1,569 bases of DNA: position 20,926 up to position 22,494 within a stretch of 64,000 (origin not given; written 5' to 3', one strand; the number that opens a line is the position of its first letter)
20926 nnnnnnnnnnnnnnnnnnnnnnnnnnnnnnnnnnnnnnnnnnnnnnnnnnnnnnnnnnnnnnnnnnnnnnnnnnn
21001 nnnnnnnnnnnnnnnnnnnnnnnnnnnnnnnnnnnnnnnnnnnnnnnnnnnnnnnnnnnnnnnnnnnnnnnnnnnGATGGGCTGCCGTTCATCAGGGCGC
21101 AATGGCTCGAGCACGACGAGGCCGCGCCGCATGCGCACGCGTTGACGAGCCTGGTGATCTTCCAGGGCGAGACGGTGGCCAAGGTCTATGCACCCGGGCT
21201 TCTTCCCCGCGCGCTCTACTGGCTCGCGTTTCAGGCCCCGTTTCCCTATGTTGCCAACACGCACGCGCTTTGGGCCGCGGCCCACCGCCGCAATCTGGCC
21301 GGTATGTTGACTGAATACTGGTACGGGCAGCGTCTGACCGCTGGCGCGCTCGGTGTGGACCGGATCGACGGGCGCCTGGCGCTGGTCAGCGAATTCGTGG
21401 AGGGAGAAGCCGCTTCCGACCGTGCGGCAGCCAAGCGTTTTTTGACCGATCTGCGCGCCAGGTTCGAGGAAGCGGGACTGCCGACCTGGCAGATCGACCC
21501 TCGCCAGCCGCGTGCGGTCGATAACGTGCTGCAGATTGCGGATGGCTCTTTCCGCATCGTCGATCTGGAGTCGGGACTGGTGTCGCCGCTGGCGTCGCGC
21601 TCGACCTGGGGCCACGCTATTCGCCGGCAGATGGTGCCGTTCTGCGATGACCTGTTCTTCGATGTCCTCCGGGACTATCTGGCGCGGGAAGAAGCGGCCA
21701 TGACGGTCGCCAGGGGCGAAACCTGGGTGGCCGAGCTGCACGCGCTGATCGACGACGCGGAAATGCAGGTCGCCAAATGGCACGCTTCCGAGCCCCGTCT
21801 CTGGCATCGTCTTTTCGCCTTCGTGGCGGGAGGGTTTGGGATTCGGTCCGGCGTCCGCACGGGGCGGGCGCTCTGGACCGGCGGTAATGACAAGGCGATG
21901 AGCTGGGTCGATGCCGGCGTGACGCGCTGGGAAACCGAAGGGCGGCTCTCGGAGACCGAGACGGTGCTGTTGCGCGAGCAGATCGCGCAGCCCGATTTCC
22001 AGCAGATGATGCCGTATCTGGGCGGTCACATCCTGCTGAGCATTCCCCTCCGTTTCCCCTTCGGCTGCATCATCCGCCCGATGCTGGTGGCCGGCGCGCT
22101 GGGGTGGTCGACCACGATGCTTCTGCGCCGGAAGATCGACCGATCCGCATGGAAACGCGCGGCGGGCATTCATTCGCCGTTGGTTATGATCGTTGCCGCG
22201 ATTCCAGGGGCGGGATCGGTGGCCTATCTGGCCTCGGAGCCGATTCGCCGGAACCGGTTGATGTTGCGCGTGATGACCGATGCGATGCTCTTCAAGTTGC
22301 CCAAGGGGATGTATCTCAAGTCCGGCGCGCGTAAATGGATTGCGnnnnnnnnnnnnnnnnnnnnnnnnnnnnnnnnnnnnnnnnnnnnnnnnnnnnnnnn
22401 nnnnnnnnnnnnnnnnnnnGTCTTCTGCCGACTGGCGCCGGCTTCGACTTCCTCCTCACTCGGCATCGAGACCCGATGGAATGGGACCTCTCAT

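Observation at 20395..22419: Three-part fusion: PAP2 lipid phosphatase, kinase-like domain and C-terminal membrane module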

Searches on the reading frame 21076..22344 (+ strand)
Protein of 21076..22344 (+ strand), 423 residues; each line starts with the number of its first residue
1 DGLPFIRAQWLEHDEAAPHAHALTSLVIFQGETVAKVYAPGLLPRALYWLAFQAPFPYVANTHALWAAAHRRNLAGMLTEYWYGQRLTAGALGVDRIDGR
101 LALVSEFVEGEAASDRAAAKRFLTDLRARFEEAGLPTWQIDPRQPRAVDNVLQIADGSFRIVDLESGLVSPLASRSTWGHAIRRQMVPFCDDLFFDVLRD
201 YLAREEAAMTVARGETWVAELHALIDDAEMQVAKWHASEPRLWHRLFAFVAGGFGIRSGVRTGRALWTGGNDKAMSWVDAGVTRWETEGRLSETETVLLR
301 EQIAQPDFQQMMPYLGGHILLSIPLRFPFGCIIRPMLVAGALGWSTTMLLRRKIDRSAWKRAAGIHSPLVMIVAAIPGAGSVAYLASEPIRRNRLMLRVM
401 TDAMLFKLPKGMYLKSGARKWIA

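Call 11: search_solved_structures(query=A2, max_evalue=10, show_alignments=3)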
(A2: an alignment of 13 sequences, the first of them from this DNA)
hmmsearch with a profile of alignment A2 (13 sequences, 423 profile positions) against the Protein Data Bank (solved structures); distinct sequences matched with E-value up to 10: 0.

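Call 20: search_protein_representatives(alignment_id=A2)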
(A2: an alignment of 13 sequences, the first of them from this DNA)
Query: 13 sequences, 423 profile positions. Proteins with E-value up to 0.001 (for the whole library): 514; up to 1e-10: 348; up to 1e-30: 141. The best 150 are listed.
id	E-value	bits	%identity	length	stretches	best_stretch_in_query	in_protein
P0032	3.0e-227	771.3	-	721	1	2-423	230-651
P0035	1.3e-203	693.5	-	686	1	1-422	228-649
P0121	1.5e-190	650.5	-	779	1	1-422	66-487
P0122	2.5e-170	583.8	-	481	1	2-423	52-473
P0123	3.4e-170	583.4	-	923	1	2-423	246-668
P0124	6.8e-170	582.4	-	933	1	1-423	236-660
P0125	3.5e-169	580.1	-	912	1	2-423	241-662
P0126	8.7e-169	578.8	-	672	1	3-423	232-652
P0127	7.1e-168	575.7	-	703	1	2-422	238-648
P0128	8.9e-165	565.5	-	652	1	2-423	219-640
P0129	3.3e-157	540.6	-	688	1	2-423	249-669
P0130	2.3e-147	508.2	-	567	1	3-350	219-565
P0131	7.8e-142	490.0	-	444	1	1-296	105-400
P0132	9.8e-142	489.6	-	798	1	2-297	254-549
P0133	1.6e-134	465.9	-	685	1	2-284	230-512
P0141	4.0e-115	402.0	-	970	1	22-418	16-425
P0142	9.8e-114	397.4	-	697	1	12-418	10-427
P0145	3.3e-106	372.6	-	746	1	12-417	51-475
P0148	5.8e-102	358.6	-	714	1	24-416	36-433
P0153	1.1e-95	337.9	-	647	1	19-417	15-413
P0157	8.4e-93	328.4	-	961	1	29-416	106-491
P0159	5.6e-92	325.7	-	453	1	23-417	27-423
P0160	1.5e-91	324.3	-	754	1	29-417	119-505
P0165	2.9e-89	316.8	-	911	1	25-419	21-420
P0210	2.7e-52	194.9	-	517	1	259-423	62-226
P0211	1.4e-50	189.3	-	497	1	248-423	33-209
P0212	2.4e-50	188.5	-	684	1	247-423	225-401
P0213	6.7e-50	187.1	-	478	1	265-422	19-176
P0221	3.4e-46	174.9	-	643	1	246-423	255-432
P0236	5.9e-41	157.6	-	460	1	259-423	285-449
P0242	5.4e-39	151.1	-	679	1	249-422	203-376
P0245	1.9e-35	139.4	-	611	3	111-250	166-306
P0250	8.7e-34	134.0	-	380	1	255-422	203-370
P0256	2.1e-31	126.1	-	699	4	33-123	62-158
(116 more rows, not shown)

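Call 21: search_protein_families(library=pfam, proteins=[P0141, P0142, P0148, P0153, P0165, P0157, P0160, P0145, P0122, P0159], max_evalue=0.01)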
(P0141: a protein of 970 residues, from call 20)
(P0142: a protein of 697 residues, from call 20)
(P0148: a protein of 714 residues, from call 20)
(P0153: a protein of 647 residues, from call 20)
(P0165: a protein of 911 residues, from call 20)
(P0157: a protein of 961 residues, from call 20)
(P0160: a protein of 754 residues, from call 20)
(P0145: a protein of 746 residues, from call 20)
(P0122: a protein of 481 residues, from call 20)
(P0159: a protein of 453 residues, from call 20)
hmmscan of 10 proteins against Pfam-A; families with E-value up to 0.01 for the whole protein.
P0141 (970 aa): 0 families

P0142 (697 aa): 0 families

P0148 (714 aa): 0 families

P0153 (647 aa): 0 families

P0165 (911 aa): 1 family
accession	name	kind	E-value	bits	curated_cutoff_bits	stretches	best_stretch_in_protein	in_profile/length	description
PF01569.27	PAP2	-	3.5e-15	56.4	27.2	1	771-878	13-125/130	PAP2 superfamily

P0157 (961 aa): 1 family
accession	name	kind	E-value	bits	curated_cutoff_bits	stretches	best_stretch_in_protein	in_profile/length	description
PF24432.1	DUF7555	-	0.0034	17.8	28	1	34-101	17-76/133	Family of unknown function (DUF7555)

P0160 (754 aa): 0 families

P0145 (746 aa): 0 families

P0122 (481 aa): 1 family
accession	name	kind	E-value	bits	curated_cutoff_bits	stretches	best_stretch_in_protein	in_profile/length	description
PF01569.27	PAP2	-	0.002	18.3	27.2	1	3-43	85-125/130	PAP2 superfamily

P0159 (453 aa): 0 families

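Call 22: search_protein_families(library=pfam, proteins=[P0210, P0211, P0212, P0213, P0221, P0236, P0242, P0250, P0245, P0256], max_evalue=0.01)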
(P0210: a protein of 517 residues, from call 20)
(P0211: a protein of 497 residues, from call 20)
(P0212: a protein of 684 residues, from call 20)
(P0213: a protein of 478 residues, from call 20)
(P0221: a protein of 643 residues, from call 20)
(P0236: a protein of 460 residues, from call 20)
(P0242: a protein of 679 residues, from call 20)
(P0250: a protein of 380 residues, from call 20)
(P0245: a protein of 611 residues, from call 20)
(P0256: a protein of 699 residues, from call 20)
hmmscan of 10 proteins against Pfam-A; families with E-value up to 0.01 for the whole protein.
P0210 (517 aa): 0 families

P0211 (497 aa): 0 families

P0212 (684 aa): 1 family
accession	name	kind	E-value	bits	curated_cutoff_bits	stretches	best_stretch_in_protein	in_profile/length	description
PF01569.27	PAP2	-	0.0019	18.4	27.2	1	121-223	19-126/130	PAP2 superfamily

P0213 (478 aa): 0 families

P0221 (643 aa): 1 family
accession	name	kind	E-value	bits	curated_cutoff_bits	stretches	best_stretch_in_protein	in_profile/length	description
PF01569.27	PAP2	-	3.8e-08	33.6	27.2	1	149-254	16-126/130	PAP2 superfamily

P0236 (460 aa): 1 family
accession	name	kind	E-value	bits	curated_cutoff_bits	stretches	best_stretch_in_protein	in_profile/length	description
PF14378.12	PAP2_3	-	1.1e-34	120.3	27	1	82-271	2-187/190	PAP2 superfamily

P0242 (679 aa): 2 families
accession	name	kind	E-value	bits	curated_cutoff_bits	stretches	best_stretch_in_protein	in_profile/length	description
PF01569.27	PAP2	-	2.4e-15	56.9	27.2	1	88-197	8-124/130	PAP2 superfamily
PF14378.12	PAP2_3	-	1.6e-05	25.3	27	1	61-189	65-186/190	PAP2 superfamily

P0250 (380 aa): 0 families

P0245 (611 aa): 0 families

P0256 (699 aa): 1 family
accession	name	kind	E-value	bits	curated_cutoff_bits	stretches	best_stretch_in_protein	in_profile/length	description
PF09925.14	DUF2157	-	0.003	17.7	32.4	0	473-598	2-127/146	Predicted membrane protein (DUF2157)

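Call 29: predict_structure(alignment_id=A2)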
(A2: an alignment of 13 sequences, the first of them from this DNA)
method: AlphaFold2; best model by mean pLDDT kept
length: 423 residues; sequences in the alignment: 13
mean_pLDDT: 77.9   pTM: 0.56
mean pLDDT of the five models: 77.9, 77.3, 75.2, 73.6, 71.5
residues with pLDDT >= 90: 92; 70-90: 217; 50-70: 83; < 50: 31
segments of 3 or more residues with pLDDT < 50: 1-3, 167-172, 249-259, 409-411
pLDDT, mean of each block of 10 residues (from residue 1): 54 85 84 89 71 74 89 92 92 90 92 90 91 79 79 90 62 59 56 76 93 96 91 79 52 46 60 76 82 86 84 77 60 80 88 89 87 77 83 84 64 52 48
secondary structure, 60 per line:
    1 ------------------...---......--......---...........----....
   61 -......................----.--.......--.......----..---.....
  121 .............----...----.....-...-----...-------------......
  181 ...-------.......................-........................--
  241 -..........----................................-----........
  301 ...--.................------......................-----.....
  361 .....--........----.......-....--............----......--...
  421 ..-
elements in order: E19-21 E25-30 E33-38 H42-52 H57-60 H62-83 E91-97 E100-106 H116-133 H145-149 E151-153 E159-161 H175-183 H191-213 H215-238 H242-251 H256-287 H293-303 H306-322 H329-350 H356-365 H368-375 H380-386 H388-391 H394-405 H410-415 H418-422

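Call 32: fold_search(model_id=the predicted structure, library=pdb)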
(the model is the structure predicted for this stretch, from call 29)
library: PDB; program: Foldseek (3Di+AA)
matches with E <= 10: 1848; with E <= 0.001: 0
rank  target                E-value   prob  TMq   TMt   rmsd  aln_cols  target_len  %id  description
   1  8sao_B                4.7e-03  0.92  0.17  0.10  14.5       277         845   12  Crystal structure of class III lanthipeptide synthetase ThurKC in complex with ThurA1 leader peptide (released 2023-11-01)
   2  8sam_B                9.7e-03  0.89  0.18  0.10  14.1       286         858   11  Crystal structure of class III lanthipeptide synthetase LP-GS-ThurKC in complex with ATP (released 2023-10-11)
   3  8sam_A                1.1e-02  0.82  0.18  0.10  14.2       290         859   11  Crystal structure of class III lanthipeptide synthetase LP-GS-ThurKC in complex with ATP (released 2023-10-11)
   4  4ax8                  1.3e-02  0.80  0.16  0.15  15.5       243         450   15  Medium resolution structure of the bifunctional kinase- methyltransferase WbdD (released 2012-10-03)
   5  8rpc                  1.5e-02  0.95  0.17  0.20   9.4       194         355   14  Crystal structure of PfCLK3 with TCMDC-135051 (released 2024-11-06)
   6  4l00_A                1.5e-02  0.85  0.20  0.28  15.0       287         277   12  Crystal structure of the apo Jak1 pseudokinase domain (released 2013-09-04)
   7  7vnx                  1.6e-02  0.98  0.22  0.38  13.3       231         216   16  Crystal structure of TkArkI (released 2022-05-04)
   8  4azt                  1.6e-02  0.75  0.16  0.16  15.0       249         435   14  Co-crystal structure of WbdD and kinase inhibitor LY294002. (released 2012-09-26)
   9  8sap_B                1.7e-02  0.82  0.17  0.10  14.3       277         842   11  Crystal structure of class III lanthipeptide synthetase ThurKC (released 2023-10-11)
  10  8i82_A                1.7e-02  0.72  0.18  0.25  15.8       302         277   14  Crystal structure of Cph001-D189N in complex with CMN IIA (released 2024-01-10)
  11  8i85_A                1.9e-02  0.87  0.21  0.30  16.9       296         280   17  Crystal structure of Cph001-D189N in complex with ATP (released 2024-01-10)
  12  2vwi_A                2.4e-02  0.75  0.19  0.30  14.1       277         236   10  Structure of the OSR1 kinase, a hypertension drug target (released 2008-07-08)
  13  7wj6_B                2.6e-02  0.75  0.18  0.29  14.3       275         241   15  Crystal Structure of the Kinase Domain of a Class III Lanthipeptide Synthetase CurKC (released 2022-11-09)
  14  4neu_A                2.7e-02  0.99  0.21  0.30   7.2       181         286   14  X-ray structure of Receptor Interacting Protein 1 (RIP1)kinase domain with a 1-aminoisoquinoline inhibitor (released 2013-11-20)
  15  4azs                  3.0e-02  0.82  0.19  0.18  14.9       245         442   14  High resolution (2.2 A) crystal structure of WbdD. (released 2012-09-26)
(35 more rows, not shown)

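Call 35: search_protein_families(library=pfam, alignment_id=A2, max_evalue=10)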
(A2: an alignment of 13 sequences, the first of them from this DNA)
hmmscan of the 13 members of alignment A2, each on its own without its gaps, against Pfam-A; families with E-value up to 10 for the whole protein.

A. member 1, seq(423 aa): 0 families

B. families by the number of members that match (of 13 scanned): 6 families
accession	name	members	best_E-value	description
PF00696.33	AA_kinase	1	0.012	Amino acid kinase family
PF00115.25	COX1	1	0.11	Cytochrome C and Quinol oxidase polypeptide I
PF18495.6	VbhA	1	0.14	Antitoxin VbhA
PF12680.13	SnoaL_2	1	0.34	SnoaL-like domain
PF22733.1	NNH1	1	0.88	NACHT N-terminal Helical domain 1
PF14442.11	Bd3614_N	1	7.1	Bd3614-like deaminase N-terminal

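Call 36: find_related_loci(query=A2, collection=genome_contigs, flank=6000)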
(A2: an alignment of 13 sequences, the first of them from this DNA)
Query A2 (423 aa) in genome_contigs; peptide patterns used: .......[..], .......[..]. (x = any residue, [..] = any of these).
71 stretches matched a pattern; 53 encode a relative of the query (tblastn E <= 1e-3); 53 distinct loci.
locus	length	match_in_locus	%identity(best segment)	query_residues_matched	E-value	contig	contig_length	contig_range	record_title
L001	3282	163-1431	84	1-423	0e+0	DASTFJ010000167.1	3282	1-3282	MAG TPA_asm: Thermomicrobiales bacterium isolate SMAG_U871 k141_1368910, whole genome shotgun sequence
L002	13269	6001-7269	81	1-423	0e+0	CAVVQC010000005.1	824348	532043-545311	MAG: uncultured Chloroflexia bacterium isolate MFD02581.bin.1.11 genome assembly, contig: contig_24429, whole genome sho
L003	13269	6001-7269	82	1-423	0e+0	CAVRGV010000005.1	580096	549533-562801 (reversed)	MAG: uncultured Chloroflexia bacterium isolate MFD05442.bin.2.324 genome assembly, contig: contig_39206, whole genome sh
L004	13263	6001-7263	58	3-423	2e-163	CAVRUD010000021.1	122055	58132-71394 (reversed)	MAG: uncultured Chloroflexia bacterium isolate MFD02840.bin.2.110 genome assembly, contig: contig_5647, whole genome sho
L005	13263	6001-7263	59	3-423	3e-163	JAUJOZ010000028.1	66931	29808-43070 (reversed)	MAG: Thermomicrobiales bacterium isolate YX3bin31 opera_contig_717, whole genome shotgun sequence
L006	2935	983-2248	59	1-422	6e-173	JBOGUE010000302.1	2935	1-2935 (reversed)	MAG: Thermomicrobiales bacterium isolate M3-S_metawrap_bin.154 k127_3077227, whole genome shotgun sequence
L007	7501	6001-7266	59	1-422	1e-160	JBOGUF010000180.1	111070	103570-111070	MAG: Thermomicrobiales bacterium isolate M3-S_metabat2.bin.186 k127_408374, whole genome shotgun sequence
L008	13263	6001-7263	57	3-423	2e-159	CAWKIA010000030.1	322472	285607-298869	MAG: uncultured Chloroflexia bacterium isolate MFD02840.bin.1.249 genome assembly, contig: contig_55620, whole genome sh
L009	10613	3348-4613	58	2-423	8e-164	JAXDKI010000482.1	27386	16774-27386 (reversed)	MAG: Thermomicrobiales bacterium isolate BP_591 scaffold_1933459, whole genome shotgun sequence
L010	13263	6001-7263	56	3-423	2e-146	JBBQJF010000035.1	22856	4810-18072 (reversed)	MAG: Dehalococcoidia bacterium isolate Co_metawrap_750 Cmw_750_k141_16066560_length_22856_cov_11.9855, whole genome shot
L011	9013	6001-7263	55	3-423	3e-146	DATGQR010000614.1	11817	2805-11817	MAG TPA_asm: Thermomicrobiales bacterium isolate SMAG_U10429 k141_2200540, whole genome shotgun sequence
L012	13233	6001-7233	54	3-420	4e-146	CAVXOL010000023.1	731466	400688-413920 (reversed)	MAG: uncultured Chloroflexia bacterium isolate MFD02840.bin.2.161 genome assembly, contig: contig_84252, whole genome sh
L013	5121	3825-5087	58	3-423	9e-148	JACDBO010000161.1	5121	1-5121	MAG: Chloroflexia bacterium isolate MGR_bin284 SD2897-2912_k127_6638160, whole genome shotgun sequence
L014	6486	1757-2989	52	3-420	1e-142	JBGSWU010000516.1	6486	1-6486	MAG: Thermomicrobiales bacterium isolate JTS-RE48 k141_2051729, whole genome shotgun sequence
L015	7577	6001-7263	54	3-423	2e-141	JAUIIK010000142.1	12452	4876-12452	MAG: Chloroflexia bacterium isolate Co_bin.259 NODE_28227_length_12452_cov_1.147911, whole genome shotgun sequence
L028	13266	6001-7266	49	2-423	2e-127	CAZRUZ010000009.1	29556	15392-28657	MAG TPA_asm: uncultured Anaerolineaceae bacterium isolate binchicken_co16_260 genome assembly, contig: NODE_2643_length_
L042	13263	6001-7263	43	3-423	7e-108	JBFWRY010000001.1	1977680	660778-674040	MAG: Dehalococcoidia bacterium isolate CA_2019_TPBF_217 NODE_6_length_1977680_cov_10.896294_TPBF, whole genome shotgun s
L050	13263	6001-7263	48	3-423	6e-64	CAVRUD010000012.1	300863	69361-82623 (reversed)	MAG: uncultured Chloroflexia bacterium isolate MFD02840.bin.2.110 genome assembly, contig: contig_42604, whole genome sh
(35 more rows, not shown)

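Call 40: search_protein_families(library=pfam, proteins=[L028:7317-9089:+, L050:7295-9076:+, L042:6846-9026:+], max_evalue=0.001)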
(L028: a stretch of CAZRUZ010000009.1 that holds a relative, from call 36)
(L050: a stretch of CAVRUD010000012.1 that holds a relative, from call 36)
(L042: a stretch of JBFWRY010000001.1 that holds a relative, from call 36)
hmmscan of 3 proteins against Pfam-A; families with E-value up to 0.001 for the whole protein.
L028:7317-9089:+ (591 aa): 2 families
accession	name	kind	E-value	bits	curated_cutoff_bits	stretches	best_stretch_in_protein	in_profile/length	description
PF09423.15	PhoD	-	1.6e-23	83.8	27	1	326-510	67-275/343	PhoD-like phosphatase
PF24709.1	DUF7670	-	1.2e-08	35.8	29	1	27-133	7-114/118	Domain of unknown function (DUF7670)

L050:7295-9076:+ (594 aa): 2 families
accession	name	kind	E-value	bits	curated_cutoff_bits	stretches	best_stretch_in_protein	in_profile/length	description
PF09423.15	PhoD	-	3.3e-28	99.2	27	1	279-503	1-271/343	PhoD-like phosphatase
PF24709.1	DUF7670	-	1.9e-08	35.1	29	1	25-136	5-114/118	Domain of unknown function (DUF7670)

L042:6846-9026:+ (727 aa): 2 families
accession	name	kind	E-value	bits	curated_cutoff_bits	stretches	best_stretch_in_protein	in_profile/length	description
PF09423.15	PhoD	-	4.8e-24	85.5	27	1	428-650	1-274/343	PhoD-like phosphatase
PF24709.1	DUF7670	-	4.9e-06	27.3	29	1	182-281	13-113/118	Domain of unknown function (DUF7670)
